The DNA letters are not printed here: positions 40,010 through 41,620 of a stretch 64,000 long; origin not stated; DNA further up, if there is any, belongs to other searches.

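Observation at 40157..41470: WecB/TagA-family glycosyltransferase carrying a C-terminal STAS domain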

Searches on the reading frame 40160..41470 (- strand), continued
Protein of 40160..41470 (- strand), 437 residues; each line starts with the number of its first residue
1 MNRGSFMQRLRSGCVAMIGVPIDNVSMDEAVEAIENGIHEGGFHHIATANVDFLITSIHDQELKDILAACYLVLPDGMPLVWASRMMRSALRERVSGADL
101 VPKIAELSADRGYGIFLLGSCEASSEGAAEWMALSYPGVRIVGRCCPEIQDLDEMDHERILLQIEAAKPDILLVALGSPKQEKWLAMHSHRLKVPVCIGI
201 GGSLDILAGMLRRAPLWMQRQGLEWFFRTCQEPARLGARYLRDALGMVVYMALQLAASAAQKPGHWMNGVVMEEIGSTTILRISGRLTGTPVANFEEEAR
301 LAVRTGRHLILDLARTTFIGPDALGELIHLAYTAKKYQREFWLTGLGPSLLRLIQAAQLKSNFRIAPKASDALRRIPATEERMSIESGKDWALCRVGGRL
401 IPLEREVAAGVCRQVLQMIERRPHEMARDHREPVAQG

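Call 15: find_encoding_contigs(protein=P0055, flank=8000, max_places=2)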
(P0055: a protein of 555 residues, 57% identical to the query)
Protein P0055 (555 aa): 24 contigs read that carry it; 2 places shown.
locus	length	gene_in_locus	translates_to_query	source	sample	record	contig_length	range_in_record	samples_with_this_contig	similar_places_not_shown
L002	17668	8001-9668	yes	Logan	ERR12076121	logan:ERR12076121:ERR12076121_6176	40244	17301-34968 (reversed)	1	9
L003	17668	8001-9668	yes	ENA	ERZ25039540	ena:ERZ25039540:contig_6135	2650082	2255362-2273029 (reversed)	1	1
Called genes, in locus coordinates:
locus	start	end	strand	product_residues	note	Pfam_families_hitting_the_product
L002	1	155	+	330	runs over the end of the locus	PF00158:Sigma54_activat, PF14532:Sigma54_activ_2, PF25601:AAA_lid_14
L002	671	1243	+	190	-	PF02357:NusG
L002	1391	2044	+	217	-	PF02563:Poly_export, PF10531:SLBB, PF22461:SLBB_2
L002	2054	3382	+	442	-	-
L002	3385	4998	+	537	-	-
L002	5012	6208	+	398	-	PF13191:AAA_16, PF09848:SLFN-g3_helicase (weak), PF13401:AAA_22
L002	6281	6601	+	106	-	-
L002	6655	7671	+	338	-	PF10609:ParA (weak), PF13614:AAA_31 (weak)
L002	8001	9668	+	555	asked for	PF03808:Glyco_tran_WecG, PF01740:STAS (weak), PF13466:STAS_2 (weak)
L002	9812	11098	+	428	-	PF00535:Glycos_transf_2, PF13641:Glyco_tranf_2_3, PF13632:Glyco_trans_2_3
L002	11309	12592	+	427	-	PF20706:GT4-conflict (weak), PF00534:Glycos_transf_1, PF13692:Glyco_trans_1_4, PF13524:Glyco_trans_1_2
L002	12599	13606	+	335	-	PF13641:Glyco_tranf_2_3, PF00535:Glycos_transf_2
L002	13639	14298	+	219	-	PF00132:Hexapep, PF14602:Hexapep_2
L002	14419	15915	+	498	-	PF02397:Bac_transf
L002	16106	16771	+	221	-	PF14518:Haem_oxygenas_2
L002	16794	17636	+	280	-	PF12146:Hydrolase_4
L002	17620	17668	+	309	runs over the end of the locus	PF12697:Abhydrolase_6, PF00561:Abhydrolase_1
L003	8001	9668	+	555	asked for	PF03808:Glyco_tran_WecG, PF01740:STAS (weak), PF13466:STAS_2 (weak)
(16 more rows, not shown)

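Call 16: find_encoding_contigs(protein=P0100, flank=8000, max_places=2)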
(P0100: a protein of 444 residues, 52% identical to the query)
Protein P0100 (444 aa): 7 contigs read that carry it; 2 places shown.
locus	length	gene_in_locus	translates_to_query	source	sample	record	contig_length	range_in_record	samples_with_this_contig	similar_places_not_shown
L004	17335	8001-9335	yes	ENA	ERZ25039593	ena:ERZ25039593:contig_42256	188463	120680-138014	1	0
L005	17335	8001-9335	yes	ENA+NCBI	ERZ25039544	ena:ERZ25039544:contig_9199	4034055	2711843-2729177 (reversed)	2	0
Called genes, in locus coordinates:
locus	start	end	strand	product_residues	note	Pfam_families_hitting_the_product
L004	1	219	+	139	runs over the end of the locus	-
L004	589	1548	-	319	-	PF05598:DUF772, PF01609:DDE_Tnp_1, PF13359:DDE_Tnp_4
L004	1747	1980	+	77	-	-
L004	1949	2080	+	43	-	-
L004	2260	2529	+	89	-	PF17342:DUF5372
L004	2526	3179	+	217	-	PF13384:HTH_23 (weak), PF13518:HTH_28, PF13551:HTH_29 (weak), PF13565:HTH_32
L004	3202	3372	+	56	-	-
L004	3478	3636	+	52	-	-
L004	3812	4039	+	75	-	PF00589:Phage_integrase (weak)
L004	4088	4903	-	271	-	PF00196:GerE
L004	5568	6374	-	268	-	PF00072:Response_reg, PF00196:GerE, PF08281:Sigma70_r4_2 (weak)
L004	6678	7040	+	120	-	-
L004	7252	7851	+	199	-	PF02357:NusG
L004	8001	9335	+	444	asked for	PF03808:Glyco_tran_WecG, PF01740:STAS, PF13466:STAS_2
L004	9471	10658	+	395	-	PF13641:Glyco_tranf_2_3, PF00535:Glycos_transf_2, PF13632:Glyco_trans_2_3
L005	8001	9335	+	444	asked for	PF03808:Glyco_tran_WecG, PF01740:STAS, PF13466:STAS_2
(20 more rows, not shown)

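Call 17: search_protein_representatives(protein=window:40160-41422:-)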
Query: 421 residues. Proteins with E-value up to 0.001 (for the whole library): 19508; up to 1e-10: 12778; up to 1e-30: 2264. The best 150 are listed.
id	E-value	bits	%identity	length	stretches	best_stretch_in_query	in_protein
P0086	2.6e-139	481.1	54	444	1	2-405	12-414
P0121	6.2e-111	387.6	48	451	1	2-404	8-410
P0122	4.3e-104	365.1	48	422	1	2-360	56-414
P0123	5.6e-93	328.5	46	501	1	1-357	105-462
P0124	5.7e-93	328.4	43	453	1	1-401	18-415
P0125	7.5e-93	328.0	45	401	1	1-352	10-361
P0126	7.7e-92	324.7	48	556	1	1-360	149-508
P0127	6.9e-91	321.6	41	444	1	2-403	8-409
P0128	5.1e-88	312.1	45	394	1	2-358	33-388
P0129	2.0e-87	310.2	44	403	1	2-370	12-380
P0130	4.0e-87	309.2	47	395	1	2-344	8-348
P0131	4.5e-87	309.0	33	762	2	2-352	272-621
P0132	4.1e-86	305.9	43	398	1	1-357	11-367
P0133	9.7e-85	301.3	43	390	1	2-348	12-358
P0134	1.0e-84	301.3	43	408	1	2-366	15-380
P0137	7.2e-81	288.6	40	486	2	2-344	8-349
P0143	7.8e-78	278.6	41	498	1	2-343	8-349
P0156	1.5e-72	261.2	37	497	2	2-359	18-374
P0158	5.5e-72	259.3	34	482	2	1-379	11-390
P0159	7.5e-72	258.9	38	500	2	1-355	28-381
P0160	2.0e-71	257.5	37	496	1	2-381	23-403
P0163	6.2e-71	255.9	40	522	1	2-351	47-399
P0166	5.7e-70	252.7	36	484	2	2-351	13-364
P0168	2.7e-69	250.5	37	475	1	2-387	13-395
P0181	5.8e-67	242.8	34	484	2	2-336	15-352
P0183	2.7e-66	240.6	34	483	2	2-406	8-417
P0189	5.2e-66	239.6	38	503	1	2-366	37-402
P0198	5.6e-65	236.2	36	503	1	2-379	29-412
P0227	3.0e-61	223.9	40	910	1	1-300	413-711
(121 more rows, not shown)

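Call 21: list_cluster_members(proteins=[P0121, P0125, P0132, P0137, P0143, P0158, P0160, P0183, P0227, P0131])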
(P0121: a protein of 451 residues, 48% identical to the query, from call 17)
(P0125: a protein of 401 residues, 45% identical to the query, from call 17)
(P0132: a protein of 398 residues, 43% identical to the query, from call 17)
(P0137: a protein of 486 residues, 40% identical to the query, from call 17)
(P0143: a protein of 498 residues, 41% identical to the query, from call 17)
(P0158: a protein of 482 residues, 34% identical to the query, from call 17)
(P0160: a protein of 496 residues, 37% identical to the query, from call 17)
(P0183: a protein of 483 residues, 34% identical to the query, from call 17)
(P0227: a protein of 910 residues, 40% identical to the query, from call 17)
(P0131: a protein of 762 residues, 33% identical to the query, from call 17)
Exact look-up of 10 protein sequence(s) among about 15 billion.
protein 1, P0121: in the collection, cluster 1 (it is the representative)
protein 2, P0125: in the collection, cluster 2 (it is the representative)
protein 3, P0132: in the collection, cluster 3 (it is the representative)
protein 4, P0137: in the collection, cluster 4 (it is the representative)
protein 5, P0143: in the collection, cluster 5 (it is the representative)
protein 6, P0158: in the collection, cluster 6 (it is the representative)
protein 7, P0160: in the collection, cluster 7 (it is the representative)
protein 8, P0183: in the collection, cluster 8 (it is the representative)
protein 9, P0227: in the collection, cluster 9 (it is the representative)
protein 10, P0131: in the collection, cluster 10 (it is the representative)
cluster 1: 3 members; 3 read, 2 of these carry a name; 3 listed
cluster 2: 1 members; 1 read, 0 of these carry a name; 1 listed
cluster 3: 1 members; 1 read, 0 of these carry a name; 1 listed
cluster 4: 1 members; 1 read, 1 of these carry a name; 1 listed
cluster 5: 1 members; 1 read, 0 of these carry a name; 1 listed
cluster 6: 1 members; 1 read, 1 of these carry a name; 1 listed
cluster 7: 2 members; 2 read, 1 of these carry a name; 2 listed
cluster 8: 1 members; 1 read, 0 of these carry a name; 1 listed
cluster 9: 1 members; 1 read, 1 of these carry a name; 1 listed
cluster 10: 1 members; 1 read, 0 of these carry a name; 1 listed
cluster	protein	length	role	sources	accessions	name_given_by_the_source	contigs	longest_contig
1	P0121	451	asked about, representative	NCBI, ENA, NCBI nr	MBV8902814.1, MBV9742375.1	MAG: WecB/TagA/CpsF family glycosyltransferase [Acidobacteriia bacterium] | WecB/TagA/CpsF family glycosyltransferase [Terriglobia bacterium]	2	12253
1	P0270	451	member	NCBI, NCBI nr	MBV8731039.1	MAG: WecB/TagA/CpsF family glycosyltransferase [Acidobacteriia bacterium] | WecB/TagA/CpsF family glycosyltransferase [Terriglobia bacterium]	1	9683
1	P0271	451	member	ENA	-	-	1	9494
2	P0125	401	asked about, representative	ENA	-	-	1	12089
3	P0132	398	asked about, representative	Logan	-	-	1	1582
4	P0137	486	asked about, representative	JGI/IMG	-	N-acetylglucosaminyldiphosphoundecaprenol N-acetyl-beta-D-mannosaminyltransferase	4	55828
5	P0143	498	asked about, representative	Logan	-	-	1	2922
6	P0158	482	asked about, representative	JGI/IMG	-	N-acetylglucosaminyldiphosphoundecaprenol N-acetyl-beta-D-mannosaminyltransferase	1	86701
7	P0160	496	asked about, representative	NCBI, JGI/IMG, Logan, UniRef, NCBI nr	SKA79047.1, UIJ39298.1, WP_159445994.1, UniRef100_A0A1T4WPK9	WecB/TagA/CpsF family glycosyltransferase [Desulfobaculum bizertense] | Anti-sigma factor antagonist n=1 Tax=Desulfobaculum bizertense DSM 18034 TaxID=1121442 ...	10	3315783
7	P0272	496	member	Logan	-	-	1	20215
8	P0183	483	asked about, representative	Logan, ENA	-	-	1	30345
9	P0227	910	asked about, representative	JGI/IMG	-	polysaccharide biosynthesis protein PslH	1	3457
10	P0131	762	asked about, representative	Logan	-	-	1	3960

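Call 30: search_solved_structures(query=window:40160-41422:-, max_evalue=0.01, show_alignments=2)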
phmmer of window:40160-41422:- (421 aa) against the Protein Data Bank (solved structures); distinct sequences matched with E-value up to 0.01: 4.
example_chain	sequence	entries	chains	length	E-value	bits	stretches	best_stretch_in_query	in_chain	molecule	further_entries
7mpk_A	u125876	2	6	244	7.2e-42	146.9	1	2-220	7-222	N-acetylglucosaminyldiphosphoundecaprenol N-acetyl-beta-D-mannosaminyltransferase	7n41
5wfg_A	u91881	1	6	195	1.1e-34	123.3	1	2-193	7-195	N-acetylglucosaminyldiphosphoundecaprenol N-acetyl-beta-D-mannosaminyltransferase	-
5wb4_A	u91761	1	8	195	1.2e-34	123.2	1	2-193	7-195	N-acetylglucosaminyldiphosphoundecaprenol N-acetyl-beta-D-mannosaminyltransferase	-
1sbo_A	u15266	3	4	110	0.00025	23.3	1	260-353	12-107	Putative anti-sigma factor antagonist TM1442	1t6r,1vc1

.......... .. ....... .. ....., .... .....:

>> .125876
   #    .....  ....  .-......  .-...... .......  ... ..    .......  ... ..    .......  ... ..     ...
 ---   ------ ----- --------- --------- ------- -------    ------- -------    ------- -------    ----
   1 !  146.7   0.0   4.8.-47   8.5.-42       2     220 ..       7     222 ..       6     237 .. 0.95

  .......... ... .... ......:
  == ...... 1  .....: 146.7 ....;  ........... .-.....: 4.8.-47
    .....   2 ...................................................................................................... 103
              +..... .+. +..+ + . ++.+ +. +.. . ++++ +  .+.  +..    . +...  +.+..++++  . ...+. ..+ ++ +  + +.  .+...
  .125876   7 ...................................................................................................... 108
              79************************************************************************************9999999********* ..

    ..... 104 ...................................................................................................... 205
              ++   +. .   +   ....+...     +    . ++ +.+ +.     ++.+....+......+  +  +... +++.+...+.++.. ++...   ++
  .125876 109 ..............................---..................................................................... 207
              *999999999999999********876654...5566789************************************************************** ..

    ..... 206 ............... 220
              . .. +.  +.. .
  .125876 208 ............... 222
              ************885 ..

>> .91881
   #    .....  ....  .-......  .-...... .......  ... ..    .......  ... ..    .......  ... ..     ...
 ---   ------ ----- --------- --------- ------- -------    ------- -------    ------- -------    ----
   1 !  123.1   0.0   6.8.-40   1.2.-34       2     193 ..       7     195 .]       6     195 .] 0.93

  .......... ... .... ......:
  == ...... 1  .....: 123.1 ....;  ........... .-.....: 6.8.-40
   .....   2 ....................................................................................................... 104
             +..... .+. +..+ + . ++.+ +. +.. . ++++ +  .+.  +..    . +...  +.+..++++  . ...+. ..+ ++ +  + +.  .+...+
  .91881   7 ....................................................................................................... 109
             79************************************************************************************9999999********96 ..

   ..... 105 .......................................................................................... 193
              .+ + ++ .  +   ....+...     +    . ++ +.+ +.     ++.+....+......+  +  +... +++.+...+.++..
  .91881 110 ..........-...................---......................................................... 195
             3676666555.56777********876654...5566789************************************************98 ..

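Call 33: find_encoding_contigs(protein=P0160, flank=8000, max_places=1)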
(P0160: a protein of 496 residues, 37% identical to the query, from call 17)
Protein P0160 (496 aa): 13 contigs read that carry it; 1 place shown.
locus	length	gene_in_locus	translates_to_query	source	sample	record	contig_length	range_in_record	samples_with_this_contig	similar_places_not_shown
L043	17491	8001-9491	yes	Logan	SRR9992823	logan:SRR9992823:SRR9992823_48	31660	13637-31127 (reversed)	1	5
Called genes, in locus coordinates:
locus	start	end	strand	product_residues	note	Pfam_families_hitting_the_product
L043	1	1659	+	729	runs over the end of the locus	?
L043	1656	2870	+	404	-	PF00534:Glycos_transf_1, PF13692:Glyco_trans_1_4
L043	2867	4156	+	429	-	PF20706:GT4-conflict, PF00534:Glycos_transf_1, PF13692:Glyco_trans_1_4, PF13524:Glyco_trans_1_2 (weak)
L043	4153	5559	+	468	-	PF04932:Wzy_C (weak)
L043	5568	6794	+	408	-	PF20706:GT4-conflict, PF00534:Glycos_transf_1, PF13692:Glyco_trans_1_4, PF13524:Glyco_trans_1_2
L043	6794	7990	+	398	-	PF00535:Glycos_transf_2, PF13641:Glyco_tranf_2_3, PF13632:Glyco_trans_2_3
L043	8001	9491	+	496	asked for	PF03808:Glyco_tran_WecG, PF01740:STAS, PF13466:STAS_2, PF01740:STAS, PF13466:STAS_2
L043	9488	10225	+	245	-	PF02397:Bac_transf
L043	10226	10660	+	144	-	PF13581:HATPase_c_2, PF02518:HATPase_c (weak)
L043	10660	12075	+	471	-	PF25084:LbH_EIF2B (weak), PF00132:Hexapep (faint), PF25087:GMPPB_C, PF02397:Bac_transf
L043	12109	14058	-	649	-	PF08448:PAS_4 (faint), PF13188:PAS_8 (weak), PF13426:PAS_9, PF00989:PAS, PF13188:PAS_8 (weak), PF08447:PAS_3 (weak), PF13426:PAS_9, PF07228:SpoIIE, +2 more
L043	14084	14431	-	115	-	PF00989:PAS (weak)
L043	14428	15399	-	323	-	PF00149:Metallophos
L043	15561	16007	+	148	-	PF00903:Glyoxalase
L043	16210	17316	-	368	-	PF01546:Peptidase_M20, PF07687:M20_dimer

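Call 34: find_encoding_contigs(protein=P0158, flank=8000, max_places=1)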
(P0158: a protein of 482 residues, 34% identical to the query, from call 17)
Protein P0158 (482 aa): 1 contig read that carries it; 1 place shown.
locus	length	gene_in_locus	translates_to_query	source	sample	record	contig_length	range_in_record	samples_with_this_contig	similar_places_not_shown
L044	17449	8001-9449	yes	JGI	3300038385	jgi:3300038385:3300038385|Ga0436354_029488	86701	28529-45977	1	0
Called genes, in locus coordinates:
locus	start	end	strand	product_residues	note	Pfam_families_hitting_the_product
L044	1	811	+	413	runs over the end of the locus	PF20706:GT4-conflict, PF00534:Glycos_transf_1, PF13692:Glyco_trans_1_4, PF13524:Glyco_trans_1_2 (weak)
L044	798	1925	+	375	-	PF13439:Glyco_transf_4, PF13579:Glyco_trans_4_4, PF20706:GT4-conflict, PF00534:Glycos_transf_1, PF13692:Glyco_trans_1_4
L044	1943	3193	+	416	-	PF13439:Glyco_transf_4 (weak), PF20706:GT4-conflict, PF00534:Glycos_transf_1, PF13692:Glyco_trans_1_4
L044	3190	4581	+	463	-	-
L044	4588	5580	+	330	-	-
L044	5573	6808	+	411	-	PF20706:GT4-conflict, PF00534:Glycos_transf_1, PF13692:Glyco_trans_1_4, PF13524:Glyco_trans_1_2 (weak)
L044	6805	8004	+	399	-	PF00535:Glycos_transf_2, PF13641:Glyco_tranf_2_3, PF13632:Glyco_trans_2_3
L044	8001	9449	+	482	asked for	PF03808:Glyco_tran_WecG, PF01740:STAS, PF13466:STAS_2, PF01740:STAS, PF13466:STAS_2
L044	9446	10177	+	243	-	PF02397:Bac_transf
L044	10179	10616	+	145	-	PF13581:HATPase_c_2, PF02518:HATPase_c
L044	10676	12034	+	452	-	PF25087:GMPPB_C (weak), PF02397:Bac_transf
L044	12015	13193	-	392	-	PF00072:Response_reg, PF07228:SpoIIE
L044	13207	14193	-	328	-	PF00149:Metallophos (weak)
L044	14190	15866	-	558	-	PF01627:Hpt (weak), PF00072:Response_reg, PF00990:GGDEF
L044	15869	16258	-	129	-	PF00072:Response_reg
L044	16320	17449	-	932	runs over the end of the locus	PF08448:PAS_4, PF00989:PAS, PF08448:PAS_4, PF13426:PAS_9, PF13185:GAF_2, PF00989:PAS, PF08448:PAS_4, PF13426:PAS_9, +8 more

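Call 35: find_encoding_contigs(protein=P0137, flank=8000, max_places=1)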
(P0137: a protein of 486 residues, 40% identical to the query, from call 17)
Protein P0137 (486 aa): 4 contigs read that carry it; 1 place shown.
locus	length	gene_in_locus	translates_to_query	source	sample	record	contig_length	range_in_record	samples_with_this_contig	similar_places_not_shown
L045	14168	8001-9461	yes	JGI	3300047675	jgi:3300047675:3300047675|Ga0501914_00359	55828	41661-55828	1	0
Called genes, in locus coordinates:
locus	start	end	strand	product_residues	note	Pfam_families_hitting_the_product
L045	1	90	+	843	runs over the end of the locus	-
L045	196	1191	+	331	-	-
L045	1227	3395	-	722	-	PF00403:HMA, PF00122:E1-E2_ATPase, PF00702:Hydrolase, PF08282:Hydrolase_3 (faint)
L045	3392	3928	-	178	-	PF00293:NUDIX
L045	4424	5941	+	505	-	-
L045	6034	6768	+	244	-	PF10609:ParA (faint), PF13614:AAA_31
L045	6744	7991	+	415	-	PF00535:Glycos_transf_2, PF13641:Glyco_tranf_2_3, PF13632:Glyco_trans_2_3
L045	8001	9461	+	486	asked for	PF03808:Glyco_tran_WecG, PF13466:STAS_2, PF01740:STAS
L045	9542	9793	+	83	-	-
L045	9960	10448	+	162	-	PF00132:Hexapep, PF14602:Hexapep_2 (weak)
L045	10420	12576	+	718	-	PF12891:Glyco_hydro_44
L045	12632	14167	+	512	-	PF04932:Wzy_C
